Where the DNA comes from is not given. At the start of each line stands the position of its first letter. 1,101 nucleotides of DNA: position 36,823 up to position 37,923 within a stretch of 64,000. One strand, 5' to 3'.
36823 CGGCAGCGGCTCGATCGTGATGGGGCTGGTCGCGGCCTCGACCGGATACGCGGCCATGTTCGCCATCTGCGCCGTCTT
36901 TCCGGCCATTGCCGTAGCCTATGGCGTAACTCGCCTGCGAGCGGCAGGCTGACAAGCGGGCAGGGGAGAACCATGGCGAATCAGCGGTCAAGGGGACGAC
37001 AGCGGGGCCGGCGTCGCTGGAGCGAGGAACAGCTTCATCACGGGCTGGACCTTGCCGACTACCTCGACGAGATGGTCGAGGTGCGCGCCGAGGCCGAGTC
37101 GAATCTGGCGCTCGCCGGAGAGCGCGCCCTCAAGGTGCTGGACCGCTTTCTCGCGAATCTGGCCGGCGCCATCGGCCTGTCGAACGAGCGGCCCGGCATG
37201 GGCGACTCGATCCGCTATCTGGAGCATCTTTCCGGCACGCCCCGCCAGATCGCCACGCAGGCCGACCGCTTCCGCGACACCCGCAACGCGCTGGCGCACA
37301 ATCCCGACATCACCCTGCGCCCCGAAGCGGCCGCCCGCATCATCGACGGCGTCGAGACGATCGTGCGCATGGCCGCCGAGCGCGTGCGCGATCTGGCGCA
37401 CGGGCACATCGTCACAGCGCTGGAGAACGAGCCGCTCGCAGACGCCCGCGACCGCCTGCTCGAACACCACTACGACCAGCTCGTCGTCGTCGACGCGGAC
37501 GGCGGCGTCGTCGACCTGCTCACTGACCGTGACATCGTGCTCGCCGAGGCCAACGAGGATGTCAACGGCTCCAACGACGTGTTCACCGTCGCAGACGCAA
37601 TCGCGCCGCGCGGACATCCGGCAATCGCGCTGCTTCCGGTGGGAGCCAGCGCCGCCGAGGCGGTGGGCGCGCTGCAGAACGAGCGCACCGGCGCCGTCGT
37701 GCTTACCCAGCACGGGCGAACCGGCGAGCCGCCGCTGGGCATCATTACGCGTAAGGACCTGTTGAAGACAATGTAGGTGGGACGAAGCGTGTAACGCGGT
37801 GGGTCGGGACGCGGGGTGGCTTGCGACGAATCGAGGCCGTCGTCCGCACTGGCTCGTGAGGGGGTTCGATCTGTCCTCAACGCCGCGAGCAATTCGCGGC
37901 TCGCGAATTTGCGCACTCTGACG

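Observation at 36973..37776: HEPN-like domain fused to a CBS pair: possible ligand-gated RNase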

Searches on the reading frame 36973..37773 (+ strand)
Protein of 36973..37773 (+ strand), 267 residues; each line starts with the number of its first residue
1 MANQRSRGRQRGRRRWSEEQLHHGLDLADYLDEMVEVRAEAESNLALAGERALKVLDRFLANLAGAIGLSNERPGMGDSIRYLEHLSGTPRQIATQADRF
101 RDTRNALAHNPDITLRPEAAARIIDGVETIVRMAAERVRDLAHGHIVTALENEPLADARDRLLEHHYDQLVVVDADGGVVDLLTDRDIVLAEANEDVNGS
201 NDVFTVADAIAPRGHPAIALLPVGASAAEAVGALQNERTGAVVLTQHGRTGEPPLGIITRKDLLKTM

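Call 4: search_protein_families(library=pfam, proteins=[window:36973-37773:+], max_evalue=10)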
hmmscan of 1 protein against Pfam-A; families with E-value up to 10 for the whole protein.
window:36973-37773:+ (267 aa): 2 families
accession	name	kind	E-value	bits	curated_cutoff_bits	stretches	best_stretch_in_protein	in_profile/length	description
PF00571.33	CBS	-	3.7e-15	56.4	24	2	138-191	1-54/57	CBS domain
PF18731.6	HEPN_Swt1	-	0.073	13.8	27.5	1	95-132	77-112/115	Swt1-like HEPN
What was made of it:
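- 37579..37773 (+): CBS repeat 2 (residues 203-267), with T259-R-K-D262. Second Pfam CBS stretch (call 4).
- On Swt1-like HEPN (Pfam PF18731): 13.8 bits, E 0.073, covering only the motif region (residues 95-132 to profile 77-112/115) (call 4).
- On CBS pair / Bateman module (Pfam PF00571): E 3.7e-15, 56.4 bits against 24, two stretches (call 4).
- Closest known: HEPN-CBS. Different: Those examples often carry an HD phosphohydrolase domain, which is absent here (call 4).
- Checked: The C-terminal half is a true CBS pair: Pfam CBS E = 3.7e-15, 56.4 bits against a cut-off of 24, two stretches (call 4).
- No sequence-profile match to any HEPN family reaches significance: the best is 13.8 bits against a cut-off of 27.5 (call 4). 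No DNA-binding domain was detected (call 4).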

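Call 5: search_protein_families(library=ncbifam, proteins=[window:36973-37773:+], max_evalue=10)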
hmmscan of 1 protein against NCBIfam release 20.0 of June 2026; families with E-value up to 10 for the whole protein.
window:36973-37773:+ (267 aa): 8 families
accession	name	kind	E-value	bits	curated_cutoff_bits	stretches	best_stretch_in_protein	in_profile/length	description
TIGR01302.1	IMP_dehydrog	equivalog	1.8e-05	23.8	481.5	1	136-215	143-224/450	IMP dehydrogenase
TIGR01137.1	cysta_beta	equivalog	0.0024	16.6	510.25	1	134-265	336-454/457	cystathionine beta-synthase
NF053603.1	HhpR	exception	0.0037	16.5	520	1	141-190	66-115/282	CBS domain-containing high hydrostatic pressure regulator HhpR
NF011447.0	PRK14869.2-3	equivalog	0.013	14.1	522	1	130-196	62-128/540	putative manganese-dependent inorganic diphosphatase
NF053863.1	DS11_antiphage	equivalog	0.049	12.7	260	1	133-194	70-133/305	CBS domain-containing anti-phage protein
NF011445.0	PRK14869.2-1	equivalog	0.052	12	483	1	135-188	67-123/548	putative manganese-dependent inorganic diphosphatase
NF011440.0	PRK14869.1-2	equivalog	0.094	11.3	746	1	143-189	249-295/541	putative manganese-dependent inorganic diphosphatase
NF041552.1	TF_PrdR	equivalog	0.11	10.8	795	1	135-196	5-66/577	sigma-54 dependent transcriptional regulator PrdR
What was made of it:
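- On DS-11 anti-phage family (NCBIfam NF053863): 12.7 bits, with only CBS repeat 1 aligned (residues 133-194 to profile 70-133/305) (call 5).
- Closest known: DS-11. Different: It scores 12.7 bits against the 260-bit cut-off of the family model (call 5).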

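Call 6: search_protein_families(library=padloc, proteins=[window:36973-37773:+], max_evalue=10)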
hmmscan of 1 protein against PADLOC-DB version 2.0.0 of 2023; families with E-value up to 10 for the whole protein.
window:36973-37773:+ (267 aa): 0 families

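Call 7: search_solved_structures(query=window:36973-37773:+, max_evalue=10, show_alignments=2)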
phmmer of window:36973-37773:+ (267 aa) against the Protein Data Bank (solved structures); distinct sequences matched with E-value up to 10: 44.
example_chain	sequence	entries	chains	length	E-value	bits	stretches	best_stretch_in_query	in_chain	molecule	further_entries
2yzq_A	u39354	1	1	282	0.00017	24.8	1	129-190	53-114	Putative uncharacterized protein PH1780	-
3kh5_A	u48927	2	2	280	0.00033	23.8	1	135-206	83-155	protein MJ1225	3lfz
3kpc_A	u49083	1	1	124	0.00052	23.2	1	138-193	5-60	Uncharacterized protein MJ0100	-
4esy_A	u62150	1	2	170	0.00053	23.1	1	137-266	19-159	CBS domain containing membrane protein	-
3kpb_A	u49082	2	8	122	0.00055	23.1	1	138-193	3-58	Uncharacterized protein MJ0100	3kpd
4gqv_A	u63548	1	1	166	0.00096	22.3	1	138-192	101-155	CBS domain-containing protein CBSX1, chloroplastic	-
4gqw_A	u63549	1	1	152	0.0015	21.7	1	139-192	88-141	CBS domain-containing protein CBSX1, chloroplastic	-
2rif_A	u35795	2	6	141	0.0028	20.8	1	146-191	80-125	Conserved protein with 2 CBS domains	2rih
2p9m_A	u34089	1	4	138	0.005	20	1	137-188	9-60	Hypothetical protein MJ0922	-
2cu0_A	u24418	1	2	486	0.0066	19.6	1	131-213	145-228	Inosine-5'-monophosphate dehydrogenase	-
9znf_4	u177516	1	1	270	0.0094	19.1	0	147-192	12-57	CBS domain-containing protein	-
2yzi_A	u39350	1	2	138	0.012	18.7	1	144-191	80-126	Hypothetical protein PH0107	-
3sl7_A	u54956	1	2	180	0.012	18.7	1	140-192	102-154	CBS domain-containing protein CBSX2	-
4gqy_A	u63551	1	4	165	0.013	18.6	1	139-191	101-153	CBS domain-containing protein CBSX2, chloroplastic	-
3fhm_A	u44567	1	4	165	0.013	18.6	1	144-197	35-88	uncharacterized protein ATU1752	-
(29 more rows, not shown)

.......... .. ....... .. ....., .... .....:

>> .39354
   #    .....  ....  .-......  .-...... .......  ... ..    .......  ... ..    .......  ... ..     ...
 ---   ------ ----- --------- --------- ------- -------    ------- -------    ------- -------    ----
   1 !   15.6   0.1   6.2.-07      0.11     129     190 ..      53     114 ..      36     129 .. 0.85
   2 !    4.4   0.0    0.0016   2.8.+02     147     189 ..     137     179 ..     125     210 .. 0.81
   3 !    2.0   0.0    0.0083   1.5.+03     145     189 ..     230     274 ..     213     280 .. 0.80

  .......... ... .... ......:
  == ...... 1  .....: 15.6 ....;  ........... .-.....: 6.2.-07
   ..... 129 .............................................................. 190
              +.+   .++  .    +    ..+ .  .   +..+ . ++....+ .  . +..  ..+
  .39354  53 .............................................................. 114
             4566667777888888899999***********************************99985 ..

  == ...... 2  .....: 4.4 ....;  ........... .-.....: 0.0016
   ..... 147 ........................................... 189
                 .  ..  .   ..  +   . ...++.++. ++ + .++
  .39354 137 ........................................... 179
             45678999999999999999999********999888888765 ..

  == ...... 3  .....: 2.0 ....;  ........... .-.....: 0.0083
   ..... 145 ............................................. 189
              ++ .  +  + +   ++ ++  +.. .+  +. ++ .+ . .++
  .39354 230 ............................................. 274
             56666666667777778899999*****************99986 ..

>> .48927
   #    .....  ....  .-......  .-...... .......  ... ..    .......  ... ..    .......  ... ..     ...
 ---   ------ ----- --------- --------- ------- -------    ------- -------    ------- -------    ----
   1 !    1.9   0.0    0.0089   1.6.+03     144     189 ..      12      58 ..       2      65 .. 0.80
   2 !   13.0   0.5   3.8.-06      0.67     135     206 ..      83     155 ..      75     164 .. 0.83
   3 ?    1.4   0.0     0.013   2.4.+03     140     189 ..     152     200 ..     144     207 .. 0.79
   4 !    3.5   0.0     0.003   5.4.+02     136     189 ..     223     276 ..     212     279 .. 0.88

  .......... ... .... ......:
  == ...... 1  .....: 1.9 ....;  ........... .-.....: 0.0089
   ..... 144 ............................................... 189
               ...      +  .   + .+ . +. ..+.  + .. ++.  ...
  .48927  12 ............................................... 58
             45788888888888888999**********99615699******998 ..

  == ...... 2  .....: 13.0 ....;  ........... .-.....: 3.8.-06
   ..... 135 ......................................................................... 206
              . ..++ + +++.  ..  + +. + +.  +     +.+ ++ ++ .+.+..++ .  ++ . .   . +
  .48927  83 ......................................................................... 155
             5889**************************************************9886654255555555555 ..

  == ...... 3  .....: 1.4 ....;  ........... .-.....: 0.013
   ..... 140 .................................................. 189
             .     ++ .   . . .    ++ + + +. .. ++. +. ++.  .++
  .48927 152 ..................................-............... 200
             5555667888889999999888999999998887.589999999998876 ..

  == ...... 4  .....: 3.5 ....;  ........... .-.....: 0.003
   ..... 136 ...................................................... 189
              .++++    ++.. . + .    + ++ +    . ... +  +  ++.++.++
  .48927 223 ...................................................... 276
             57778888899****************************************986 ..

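Call 8: find_homologous_proteins(query=window:36973-37773:+, max_evalue=0.001)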
Query window:36973-37773:+ (267 aa): 86 proteins with E <= 0.001 among 7610 candidates.
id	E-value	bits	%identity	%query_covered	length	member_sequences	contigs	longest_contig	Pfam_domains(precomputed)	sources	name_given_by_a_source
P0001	1.8e-166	570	100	100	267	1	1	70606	PF00571.34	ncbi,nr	ncbi:MAG TPA: CBS domain-containing protein [Thermomicrobiales bacterium]|nr:CBS domain-containing p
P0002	2.9e-120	419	75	94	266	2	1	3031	PF00571.34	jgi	jgi:CBS domain-containing protein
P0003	3.4e-112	392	73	94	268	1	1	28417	PF00571.34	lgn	-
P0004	5.4e-106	372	72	93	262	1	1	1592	PF00571.34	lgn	-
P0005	1.2e-104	368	66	100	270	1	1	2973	PF00571.34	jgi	jgi:CBS domain-containing protein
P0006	1.8e-103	364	71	92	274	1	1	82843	PF00571.34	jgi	jgi:CBS domain-containing protein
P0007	2.7e-102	360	64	98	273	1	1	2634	PF00571.34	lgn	-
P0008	1.9e-101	357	64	99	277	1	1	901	PF00571.34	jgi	jgi:CBS domain-containing protein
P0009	5.4e-101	356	64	96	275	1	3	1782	PF00571.34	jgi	jgi:CBS domain-containing protein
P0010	1.8e-99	351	63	100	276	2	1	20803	PF00571.34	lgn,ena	-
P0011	2.4e-99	350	69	94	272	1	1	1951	PF00571.34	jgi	jgi:CBS domain-containing protein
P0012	1.0e-95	338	71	90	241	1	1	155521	PF00571.34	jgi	jgi:CBS domain-containing protein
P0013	1.6e-95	338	67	92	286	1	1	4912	PF00571.34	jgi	jgi:CBS domain-containing protein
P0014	4.1e-95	336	64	99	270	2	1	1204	PF00571.34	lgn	-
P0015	1.8e-94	334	63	99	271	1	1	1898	PF00571.34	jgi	jgi:CBS domain-containing protein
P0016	2.2e-94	334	67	93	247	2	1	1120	PF00571.34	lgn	-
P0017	2.1e-93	331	62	100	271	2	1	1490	PF00571.34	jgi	jgi:CBS domain-containing protein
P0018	2.4e-93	331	63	100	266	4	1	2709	PF00571.34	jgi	jgi:predicted transcriptional regulator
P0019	8.9e-91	322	62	100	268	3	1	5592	PF00571.34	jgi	jgi:CBS domain-containing protein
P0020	1.5e-90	321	65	93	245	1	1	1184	PF00571.34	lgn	-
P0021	2.9e-90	320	61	100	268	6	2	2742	PF00571.34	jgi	jgi:CBS domain-containing protein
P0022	4.1e-90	320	63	94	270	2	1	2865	PF00571.34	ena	-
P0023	4.5e-89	317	62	93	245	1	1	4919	PF00571.34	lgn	-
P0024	1.4e-87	312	64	93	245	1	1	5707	PF00571.34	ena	-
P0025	2.7e-87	311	64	93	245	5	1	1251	PF00571.34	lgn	-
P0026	3.4e-87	310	63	93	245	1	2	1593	PF00571.34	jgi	jgi:CBS domain-containing protein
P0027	8.5e-87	309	60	93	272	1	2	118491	PF00571.34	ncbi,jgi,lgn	-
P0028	1.2e-86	309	60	100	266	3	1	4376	PF00571.34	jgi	-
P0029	1.2e-86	309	62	93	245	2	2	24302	PF00571.34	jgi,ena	-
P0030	1.3e-86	309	59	93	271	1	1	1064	PF00571.34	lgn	-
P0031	1.8e-86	308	59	100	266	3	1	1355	PF00571.34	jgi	jgi:CBS domain-containing protein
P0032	2.4e-86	308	67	89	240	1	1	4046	PF00571.34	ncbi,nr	ncbi:MAG: CBS domain-containing protein [Chloroflexota bacterium]|nr:CBS domain-containing protein [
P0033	2.8e-86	307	58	100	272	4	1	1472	PF00571.34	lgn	-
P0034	6.7e-86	306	63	93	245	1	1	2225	PF00571.34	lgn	-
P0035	1.2e-85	305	62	93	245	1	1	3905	PF00571.34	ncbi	-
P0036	1.2e-85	305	58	99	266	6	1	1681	PF00571.34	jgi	jgi:CBS domain-containing protein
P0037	1.6e-85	305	63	93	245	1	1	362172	PF00571.34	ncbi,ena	-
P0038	3.0e-85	304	59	93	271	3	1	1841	PF00571.34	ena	-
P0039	9.7e-85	302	58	97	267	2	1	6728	PF00571.34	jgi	jgi:CBS domain-containing protein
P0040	1.5e-84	302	62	93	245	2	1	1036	PF00571.34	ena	-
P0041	3.2e-84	301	62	93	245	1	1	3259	PF00571.34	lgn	-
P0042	9.4e-84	299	59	93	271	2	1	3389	PF00571.34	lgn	-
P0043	1.1e-83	299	58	92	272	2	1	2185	PF00571.34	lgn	-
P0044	2.5e-83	298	58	98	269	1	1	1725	PF00571.34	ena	-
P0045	4.9e-83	297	56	94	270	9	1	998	PF00571.34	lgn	-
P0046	6.8e-83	296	61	93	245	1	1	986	PF00571.34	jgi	jgi:CBS domain-containing protein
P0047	7.1e-83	296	58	97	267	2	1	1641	PF00571.34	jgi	jgi:predicted transcriptional regulator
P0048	1.5e-82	295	57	100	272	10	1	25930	PF00571.34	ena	-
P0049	6.2e-82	293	57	99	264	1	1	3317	PF00571.34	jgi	jgi:CBS domain-containing protein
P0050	1.1e-80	289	60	93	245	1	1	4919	PF00571.34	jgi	jgi:predicted transcriptional regulator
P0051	1.4e-80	289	56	96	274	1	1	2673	PF00571.34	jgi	jgi:CBS domain-containing protein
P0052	1.5e-80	289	58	100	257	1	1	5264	PF00571.34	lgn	-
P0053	1.6e-79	285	57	94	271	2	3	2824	PF00571.34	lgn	-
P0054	1.7e-78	282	54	99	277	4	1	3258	PF00571.34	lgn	-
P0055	1.6e-76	276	54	96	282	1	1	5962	PF00571.34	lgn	-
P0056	6.0e-75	270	55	99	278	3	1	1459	PF00571.34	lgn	-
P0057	1.4e-73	266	53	96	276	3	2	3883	PF00571.34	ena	-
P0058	5.2e-73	264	55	91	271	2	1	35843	PF00571.34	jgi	jgi:CBS domain-containing protein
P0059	5.3e-70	254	54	95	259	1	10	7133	PF00571.34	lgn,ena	-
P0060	1.3e-65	240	51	91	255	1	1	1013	PF00571.34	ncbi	-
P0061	4.1e-65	238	49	96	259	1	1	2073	PF00571.34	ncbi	-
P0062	1.2e-64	237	50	96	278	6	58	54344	PF00571.34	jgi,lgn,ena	-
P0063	1.2e-62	230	51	91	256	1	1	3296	PF00571.34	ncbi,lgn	ncbi:MAG: CBS domain-containing protein [Chloroflexota bacterium]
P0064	2.0e-62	229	51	91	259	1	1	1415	PF00571.34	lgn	-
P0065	1.4e-61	227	52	91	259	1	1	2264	PF00571.34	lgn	-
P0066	2.1e-61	226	51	91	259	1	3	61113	PF00571.34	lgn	-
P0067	7.4e-61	224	52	92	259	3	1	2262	PF00571.34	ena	-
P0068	1.9e-60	223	48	97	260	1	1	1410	PF00571.34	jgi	jgi:predicted transcriptional regulator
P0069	2.1e-60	223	49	91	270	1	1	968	PF00571.34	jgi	-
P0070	2.2e-60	223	49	91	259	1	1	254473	PF00571.34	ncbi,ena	-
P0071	2.6e-60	222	46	93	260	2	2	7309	PF00571.34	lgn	-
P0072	7.8e-60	221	51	91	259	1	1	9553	PF00571.34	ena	-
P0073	9.9e-60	221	49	91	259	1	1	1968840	PF00571.34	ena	-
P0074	1.1e-59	220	49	91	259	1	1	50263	PF00571.34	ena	-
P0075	1.8e-59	220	50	91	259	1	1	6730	PF00571.34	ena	-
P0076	2.7e-59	219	50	91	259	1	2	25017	PF00571.34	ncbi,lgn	-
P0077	2.8e-58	216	49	91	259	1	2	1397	PF00571.34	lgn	-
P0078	3.3e-57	212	49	90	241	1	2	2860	PF00571.34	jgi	jgi:CBS domain-containing protein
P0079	2.7e-55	206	53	80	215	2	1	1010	PF00571.34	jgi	jgi:CBS domain-containing protein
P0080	8.3e-46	175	51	74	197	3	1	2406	PF00571.34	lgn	-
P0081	1.4e-45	174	50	74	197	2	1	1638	PF00571.34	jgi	jgi:CBS domain-containing protein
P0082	2.6e-40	157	48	71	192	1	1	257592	PF00571.34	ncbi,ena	-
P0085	2.2e-30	124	46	67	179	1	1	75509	PF00571.34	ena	-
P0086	6.0e-26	110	57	39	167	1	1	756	PF01026.28,PF00571.34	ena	-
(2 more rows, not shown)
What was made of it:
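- Some homologues carry the annotation 'predicted transcriptional regulator' (call 8).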

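Call 13: search_protein_families(library=pfam, alignment_id=A2, max_evalue=1)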
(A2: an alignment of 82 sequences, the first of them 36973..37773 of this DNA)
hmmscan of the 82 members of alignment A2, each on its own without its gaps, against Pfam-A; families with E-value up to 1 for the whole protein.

A. member 1, window:36973-37773:+ (267 aa): 2 families
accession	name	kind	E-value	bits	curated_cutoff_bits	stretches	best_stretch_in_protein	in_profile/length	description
PF00571.33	CBS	-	3.7e-15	56.4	24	2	138-191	1-54/57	CBS domain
PF18731.6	HEPN_Swt1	-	0.073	13.8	27.5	1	95-132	77-112/115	Swt1-like HEPN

B. families by the number of members that match (of 82 scanned): 36 families (the first 25 are shown)
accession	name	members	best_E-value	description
PF00571.33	CBS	82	2.3e-19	CBS domain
PF18731.6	HEPN_Swt1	29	0.0071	Swt1-like HEPN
PF01934.22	HepT-like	12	0.0023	Ribonuclease HepT-like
PF10761.14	DUF2590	6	0.023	Protein of unknown function (DUF2590)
PF05235.19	CHAD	2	0.00069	CHAD domain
PF01081.25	Aldolase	2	0.011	KDPG and KHG aldolase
PF03990.20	DUF348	2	0.015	G5-linked-Ubiquitin-like domain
PF19585.4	DUF6092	2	0.018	Family of unknown function (DUF6092)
PF22845.2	DUF3097_N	2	0.13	DUF3097, N-terminal domain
PF16362.10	YaiA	2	0.17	YaiA protein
PF13727.12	CoA_binding_3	2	0.18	CoA-binding domain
PF25532.1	CH_CAMSAP2_N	2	0.22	CAMSAP2-like, calponin-homology domain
PF24473.1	CON_HrpB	1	0.0018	ATP-dependent RNA helicase HrpB, connector region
PF13643.11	DUF4145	1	0.011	Domain of unknown function (DUF4145)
PF19726.4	DUF6218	1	0.016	Family of unknown function (DUF6218)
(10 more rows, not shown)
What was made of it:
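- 37036..37377 (+): HEPN-fold domain (residues 22-135): helices 27-41, 45-67, inserted helix 76-84, 89-109 and 117-133. Sub-threshold Pfam HEPN_Swt1, HepT-like and DUF4145 hits recur across members (calls 4, 13).
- On Swt1-like HEPN (Pfam PF18731): 29/82 members give such weak hits, best E 0.0071 (call 13).
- Closest known: HEPN-CBS. Same: The best Pfam family for our N-domain is also HEPN_Swt1 (calls 4, 13).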

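Call 17: find_encoding_contigs(protein=P0037, flank=6000, max_places=2)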
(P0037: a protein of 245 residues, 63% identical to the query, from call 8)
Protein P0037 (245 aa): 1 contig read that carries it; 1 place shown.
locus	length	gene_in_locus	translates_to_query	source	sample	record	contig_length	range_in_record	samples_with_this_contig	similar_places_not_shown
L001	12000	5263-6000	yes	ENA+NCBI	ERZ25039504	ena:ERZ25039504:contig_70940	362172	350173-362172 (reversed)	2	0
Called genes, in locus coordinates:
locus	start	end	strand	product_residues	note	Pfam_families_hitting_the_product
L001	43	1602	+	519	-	PF00239:Resolvase, PF07508:Recombinase, PF13408:Zn_ribbon_recom (weak)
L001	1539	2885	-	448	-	PF05958:tRNA_U5-meth_tr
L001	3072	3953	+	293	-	PF00892:EamA, PF03151:TPT, PF00892:EamA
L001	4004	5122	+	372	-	PF02746:MR_MLE_N, PF13378:MR_MLE_C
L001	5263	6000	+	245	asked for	PF00571:CBS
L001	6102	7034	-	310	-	PF24827:AstE_AspA_cat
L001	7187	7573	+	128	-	-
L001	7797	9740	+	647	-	PF00930:DPPIV_N (faint), PF26549:Tricorn_N, PF07676:PD40, PF26549:Tricorn_N, PF26550:Tricorn_2nd (weak), PF20434:BD-FAE (weak), PF00326:Peptidase_S9, PF01738:DLH, +3 more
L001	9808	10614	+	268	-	PF00561:Abhydrolase_1, PF12146:Hydrolase_4, PF12697:Abhydrolase_6, PF03096:Ndr (weak)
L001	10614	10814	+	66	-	-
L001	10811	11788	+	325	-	PF01425:Amidase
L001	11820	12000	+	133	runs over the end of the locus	PF01425:Amidase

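Call 18: find_encoding_contigs(protein=P0073, flank=6000, max_places=2)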
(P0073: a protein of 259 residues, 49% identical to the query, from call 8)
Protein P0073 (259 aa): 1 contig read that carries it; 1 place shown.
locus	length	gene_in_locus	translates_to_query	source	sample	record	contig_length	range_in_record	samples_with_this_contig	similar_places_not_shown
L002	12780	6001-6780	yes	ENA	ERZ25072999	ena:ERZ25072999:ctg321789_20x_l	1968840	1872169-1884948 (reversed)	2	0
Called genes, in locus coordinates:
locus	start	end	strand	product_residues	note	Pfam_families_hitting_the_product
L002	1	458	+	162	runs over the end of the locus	PF13302:Acetyltransf_3, PF13420:Acetyltransf_4, PF00583:Acetyltransf_1, PF13673:Acetyltransf_10, PF13508:Acetyltransf_7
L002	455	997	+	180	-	PF13302:Acetyltransf_3 (weak), PF00583:Acetyltransf_1, PF13673:Acetyltransf_10, PF13420:Acetyltransf_4, PF13508:Acetyltransf_7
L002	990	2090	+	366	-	PF03417:AAT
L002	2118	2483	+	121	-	-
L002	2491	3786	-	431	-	PF13641:Glyco_tranf_2_3, PF00535:Glycos_transf_2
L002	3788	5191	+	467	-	PF00534:Glycos_transf_1 (weak), PF13692:Glyco_trans_1_4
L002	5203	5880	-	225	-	PF00072:Response_reg, PF00486:Trans_reg_C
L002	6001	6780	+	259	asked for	PF00571:CBS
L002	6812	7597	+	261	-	PF18306:LDcluster4, PF03641:Lysine_decarbox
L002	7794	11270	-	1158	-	PF00211:Guanylate_cyc, PF13191:AAA_16, PF07719:TPR_2 (faint), PF17874:TPR_MalT (faint), PF13424:TPR_12 (weak)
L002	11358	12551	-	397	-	PF07969:Amidohydro_3 (weak), PF01979:Amidohydro_1, PF07969:Amidohydro_3 (weak)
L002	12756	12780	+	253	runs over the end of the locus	PF02633:Creatininase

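Call 19: predict_structure(alignment_id=A2)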
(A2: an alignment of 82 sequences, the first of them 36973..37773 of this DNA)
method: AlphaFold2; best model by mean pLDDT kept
length: 267 residues; sequences in the alignment: 82
mean_pLDDT: 88.0   pTM: 0.72
mean pLDDT of the five models: 88.0, 87.3, 86.9, 86.3, 86.0
residues with pLDDT >= 90: 180; 70-90: 65; 50-70: 5; < 50: 17
segments of 3 or more residues with pLDDT < 50: 1-4, 7-19
pLDDT, mean of each block of 10 residues (from residue 1): 46 43 80 93 96 97 93 90 94 96 95 94 96 81 87 96 90 97 94 82 90 95 89 91 96 94 79
secondary structure, 60 per line:
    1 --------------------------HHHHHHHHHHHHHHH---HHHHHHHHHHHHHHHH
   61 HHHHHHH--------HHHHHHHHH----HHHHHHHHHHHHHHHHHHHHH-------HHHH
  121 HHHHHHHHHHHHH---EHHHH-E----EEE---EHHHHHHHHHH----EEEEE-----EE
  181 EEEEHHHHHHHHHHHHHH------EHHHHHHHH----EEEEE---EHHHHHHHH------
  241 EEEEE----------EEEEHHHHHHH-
elements in order: H27-41 H45-67 H76-84 H89-109 H117-133 H138-141 E148-150 H155-164 E169-173 E179-184 H185-198 H206-213 E218-222 H227-234 E241-245 E256-259 H260-266
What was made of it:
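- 36973..37035 (+): Disordered Arg-rich N-terminal tail (residues 1-21, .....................). pLDDT below 50 (call 19).
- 37384..37566 (+): CBS repeat 1 (residues 138-198), with Y167, Q169 and T184-D-R-D187. Pfam CBS (call 4) and the AF2 secondary structure (call 19).
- On CBS pair / Bateman module (Pfam PF00571): Strand and helix order from call 19.
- On DS-11 anti-phage family (NCBIfam NF053863): Here HEPN is at 22-135 and CBS at 138-267 (calls 4, 19).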

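Call 20: find_encoding_contigs(protein=P0012, flank=6000, max_places=2)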
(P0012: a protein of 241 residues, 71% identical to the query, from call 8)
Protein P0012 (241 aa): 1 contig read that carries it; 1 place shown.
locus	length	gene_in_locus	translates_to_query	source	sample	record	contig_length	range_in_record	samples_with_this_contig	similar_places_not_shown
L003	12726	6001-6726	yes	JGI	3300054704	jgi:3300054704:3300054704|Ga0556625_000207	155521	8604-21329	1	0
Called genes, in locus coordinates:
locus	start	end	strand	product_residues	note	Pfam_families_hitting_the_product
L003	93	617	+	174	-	-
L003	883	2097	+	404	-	-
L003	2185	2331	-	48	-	-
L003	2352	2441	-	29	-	-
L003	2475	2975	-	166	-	PF00719:Pyrophosphatase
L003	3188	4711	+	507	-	PF00732:GMC_oxred_N, PF05199:GMC_oxred_C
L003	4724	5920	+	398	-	PF02746:MR_MLE_N, PF13378:MR_MLE_C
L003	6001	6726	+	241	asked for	PF00571:CBS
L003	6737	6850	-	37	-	-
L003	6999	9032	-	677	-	-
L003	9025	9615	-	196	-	PF04542:Sigma70_r2, PF08281:Sigma70_r4_2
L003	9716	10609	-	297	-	PF08867:FRG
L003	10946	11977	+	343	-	PF00582:Usp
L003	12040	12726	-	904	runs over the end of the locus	PF00690:Cation_ATPase_N, PF00122:E1-E2_ATPase, PF00702:Hydrolase, PF13246:Cation_ATPase, PF12710:HAD (weak), PF08282:Hydrolase_3 (faint), PF00689:Cation_ATPase_C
